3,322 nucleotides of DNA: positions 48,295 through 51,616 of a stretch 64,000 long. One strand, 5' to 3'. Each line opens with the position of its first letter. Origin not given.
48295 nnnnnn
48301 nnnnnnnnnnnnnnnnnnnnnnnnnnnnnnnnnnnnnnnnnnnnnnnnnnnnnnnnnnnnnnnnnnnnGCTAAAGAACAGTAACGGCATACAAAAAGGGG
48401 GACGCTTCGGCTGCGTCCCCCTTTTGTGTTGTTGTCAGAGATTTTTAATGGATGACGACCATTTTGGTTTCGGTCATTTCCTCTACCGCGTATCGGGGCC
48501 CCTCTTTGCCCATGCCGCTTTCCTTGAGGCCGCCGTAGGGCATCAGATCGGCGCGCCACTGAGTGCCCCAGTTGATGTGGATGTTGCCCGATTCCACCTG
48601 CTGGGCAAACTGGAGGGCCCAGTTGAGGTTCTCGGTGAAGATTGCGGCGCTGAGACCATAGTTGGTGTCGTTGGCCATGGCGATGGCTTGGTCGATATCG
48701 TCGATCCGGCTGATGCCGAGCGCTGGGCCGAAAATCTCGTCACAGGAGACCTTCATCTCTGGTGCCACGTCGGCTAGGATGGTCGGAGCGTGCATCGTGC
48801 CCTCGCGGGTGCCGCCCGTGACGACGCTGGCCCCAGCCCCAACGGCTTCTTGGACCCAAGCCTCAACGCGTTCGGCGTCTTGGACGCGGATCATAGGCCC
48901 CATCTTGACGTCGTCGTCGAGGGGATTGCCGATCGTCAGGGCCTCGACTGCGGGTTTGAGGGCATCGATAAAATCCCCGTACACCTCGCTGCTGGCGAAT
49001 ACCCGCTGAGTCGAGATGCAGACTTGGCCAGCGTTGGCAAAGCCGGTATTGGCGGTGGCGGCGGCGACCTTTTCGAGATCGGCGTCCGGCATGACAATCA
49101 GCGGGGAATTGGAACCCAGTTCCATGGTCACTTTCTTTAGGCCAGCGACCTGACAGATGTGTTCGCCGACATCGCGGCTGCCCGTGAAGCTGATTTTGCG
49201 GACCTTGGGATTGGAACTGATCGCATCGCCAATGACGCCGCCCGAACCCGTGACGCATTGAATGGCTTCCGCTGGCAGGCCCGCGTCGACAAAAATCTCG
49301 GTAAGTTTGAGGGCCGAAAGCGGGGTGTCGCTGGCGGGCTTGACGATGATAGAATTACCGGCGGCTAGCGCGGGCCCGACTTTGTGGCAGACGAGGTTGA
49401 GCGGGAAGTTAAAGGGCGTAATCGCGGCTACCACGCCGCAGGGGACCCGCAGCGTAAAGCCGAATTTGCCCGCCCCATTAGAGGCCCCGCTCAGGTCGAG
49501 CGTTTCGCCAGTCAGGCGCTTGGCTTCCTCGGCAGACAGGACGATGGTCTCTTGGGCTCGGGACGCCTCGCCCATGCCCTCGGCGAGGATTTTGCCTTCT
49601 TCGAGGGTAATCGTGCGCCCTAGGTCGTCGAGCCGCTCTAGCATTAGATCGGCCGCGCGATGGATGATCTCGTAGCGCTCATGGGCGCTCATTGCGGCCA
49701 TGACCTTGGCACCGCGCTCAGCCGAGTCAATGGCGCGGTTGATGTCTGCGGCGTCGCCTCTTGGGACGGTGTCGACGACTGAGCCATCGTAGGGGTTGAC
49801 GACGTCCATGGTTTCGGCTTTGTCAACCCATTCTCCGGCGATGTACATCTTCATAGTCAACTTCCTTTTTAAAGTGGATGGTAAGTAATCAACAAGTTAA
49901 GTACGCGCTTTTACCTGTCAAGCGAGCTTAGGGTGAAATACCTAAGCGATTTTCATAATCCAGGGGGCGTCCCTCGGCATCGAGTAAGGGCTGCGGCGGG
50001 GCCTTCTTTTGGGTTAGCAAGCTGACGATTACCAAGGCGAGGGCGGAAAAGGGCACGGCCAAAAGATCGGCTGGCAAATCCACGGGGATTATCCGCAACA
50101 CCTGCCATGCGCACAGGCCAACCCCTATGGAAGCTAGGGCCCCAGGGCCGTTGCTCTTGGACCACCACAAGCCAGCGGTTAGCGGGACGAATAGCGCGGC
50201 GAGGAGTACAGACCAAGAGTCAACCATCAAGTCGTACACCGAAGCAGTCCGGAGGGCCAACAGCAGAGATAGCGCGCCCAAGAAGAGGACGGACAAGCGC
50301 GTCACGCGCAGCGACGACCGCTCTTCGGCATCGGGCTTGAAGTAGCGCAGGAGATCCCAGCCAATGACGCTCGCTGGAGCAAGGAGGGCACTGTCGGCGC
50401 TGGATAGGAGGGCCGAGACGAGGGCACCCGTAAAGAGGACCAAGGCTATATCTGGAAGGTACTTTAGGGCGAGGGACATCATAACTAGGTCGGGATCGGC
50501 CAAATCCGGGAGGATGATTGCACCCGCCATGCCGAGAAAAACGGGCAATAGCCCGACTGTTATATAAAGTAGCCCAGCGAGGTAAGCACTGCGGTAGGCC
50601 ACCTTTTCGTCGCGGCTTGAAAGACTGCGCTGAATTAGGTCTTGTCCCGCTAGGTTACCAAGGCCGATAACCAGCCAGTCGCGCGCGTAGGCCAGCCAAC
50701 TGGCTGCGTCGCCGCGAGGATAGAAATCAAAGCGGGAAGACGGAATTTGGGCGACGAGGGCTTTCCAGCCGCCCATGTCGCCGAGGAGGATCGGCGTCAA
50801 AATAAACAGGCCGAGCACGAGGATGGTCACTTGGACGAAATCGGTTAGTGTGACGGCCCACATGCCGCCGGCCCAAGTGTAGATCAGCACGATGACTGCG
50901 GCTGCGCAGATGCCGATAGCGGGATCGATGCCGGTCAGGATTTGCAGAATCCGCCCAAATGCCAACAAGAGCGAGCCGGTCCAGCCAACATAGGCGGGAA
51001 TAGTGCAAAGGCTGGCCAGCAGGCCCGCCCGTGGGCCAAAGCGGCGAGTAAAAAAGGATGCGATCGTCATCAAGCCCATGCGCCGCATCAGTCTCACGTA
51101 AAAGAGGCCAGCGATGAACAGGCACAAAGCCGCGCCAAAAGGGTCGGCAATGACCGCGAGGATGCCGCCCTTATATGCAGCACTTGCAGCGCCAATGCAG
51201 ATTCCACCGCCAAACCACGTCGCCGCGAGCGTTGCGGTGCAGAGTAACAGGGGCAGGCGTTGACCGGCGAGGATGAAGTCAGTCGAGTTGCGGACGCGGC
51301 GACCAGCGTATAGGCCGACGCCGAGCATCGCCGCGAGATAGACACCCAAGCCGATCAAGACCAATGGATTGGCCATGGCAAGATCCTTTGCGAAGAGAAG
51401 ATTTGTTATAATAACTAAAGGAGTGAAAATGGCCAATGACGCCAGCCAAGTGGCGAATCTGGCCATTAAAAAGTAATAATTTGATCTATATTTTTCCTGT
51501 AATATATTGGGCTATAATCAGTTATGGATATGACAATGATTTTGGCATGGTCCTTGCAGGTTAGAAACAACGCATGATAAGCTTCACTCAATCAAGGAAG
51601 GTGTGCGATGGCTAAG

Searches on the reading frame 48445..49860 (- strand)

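Call 40: search_protein_families(library=pfam, proteins=[window:48445-49860:-], max_evalue=0.00001)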
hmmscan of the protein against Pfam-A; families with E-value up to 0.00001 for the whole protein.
window:48445-49860:- (471 aa): 1 family
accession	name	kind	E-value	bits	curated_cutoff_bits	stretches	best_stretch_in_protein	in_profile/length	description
PF00171.27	Aldedh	-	4.1e-160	533.8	23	1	11-468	1-461/461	Aldehyde dehydrogenase family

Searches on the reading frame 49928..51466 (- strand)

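Call 40: search_protein_families(library=pfam, proteins=[window:49928-51466:-], max_evalue=0.00001)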
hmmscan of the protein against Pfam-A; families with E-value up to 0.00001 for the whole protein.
window:49928-51466:- (512 aa): 1 family
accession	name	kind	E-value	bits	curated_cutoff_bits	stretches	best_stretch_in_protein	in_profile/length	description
PF00474.23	SSF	-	1.8e-40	139.5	22.8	1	64-450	1-406/406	Sodium:solute symporter family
